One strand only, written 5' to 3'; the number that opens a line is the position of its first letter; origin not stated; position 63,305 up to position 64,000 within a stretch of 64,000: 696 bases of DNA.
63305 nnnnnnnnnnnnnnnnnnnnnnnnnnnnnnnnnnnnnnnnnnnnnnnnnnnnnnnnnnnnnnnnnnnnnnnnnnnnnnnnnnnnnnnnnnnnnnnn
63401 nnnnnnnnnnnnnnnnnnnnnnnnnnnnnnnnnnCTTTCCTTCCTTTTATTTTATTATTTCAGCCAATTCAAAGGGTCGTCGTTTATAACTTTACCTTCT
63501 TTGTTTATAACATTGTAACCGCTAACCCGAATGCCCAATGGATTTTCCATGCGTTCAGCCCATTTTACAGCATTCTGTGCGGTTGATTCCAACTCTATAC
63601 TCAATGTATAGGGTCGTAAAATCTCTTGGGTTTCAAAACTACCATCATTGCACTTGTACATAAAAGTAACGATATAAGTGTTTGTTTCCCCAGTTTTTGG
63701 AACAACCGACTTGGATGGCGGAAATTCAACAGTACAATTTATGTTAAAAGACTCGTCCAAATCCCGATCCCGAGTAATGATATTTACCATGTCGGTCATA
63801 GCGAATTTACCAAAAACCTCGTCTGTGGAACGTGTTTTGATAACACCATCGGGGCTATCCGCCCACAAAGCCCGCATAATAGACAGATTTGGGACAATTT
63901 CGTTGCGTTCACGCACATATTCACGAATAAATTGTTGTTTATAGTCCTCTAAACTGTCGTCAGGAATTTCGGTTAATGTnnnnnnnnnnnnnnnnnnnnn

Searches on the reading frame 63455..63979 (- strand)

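Call 38: search_protein_families(library=pfam, proteins=[window:63455-63979:-], max_evalue=0.001)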
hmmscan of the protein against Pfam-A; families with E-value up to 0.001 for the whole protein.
window:63455-63979:- (174 aa): 0 families

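Call 52: search_protein_families(library=ncbifam, proteins=[window:63455-63979:-], max_evalue=0.1)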
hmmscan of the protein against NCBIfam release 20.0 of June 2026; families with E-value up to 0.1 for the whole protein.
window:63455-63979:- (174 aa): 1 family
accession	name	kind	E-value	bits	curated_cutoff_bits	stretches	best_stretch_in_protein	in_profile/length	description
TIGR02969.1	mam_aldehyde_ox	subfamily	0.0078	13.7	1912.3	1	91-165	376-451/1330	aldehyde oxidase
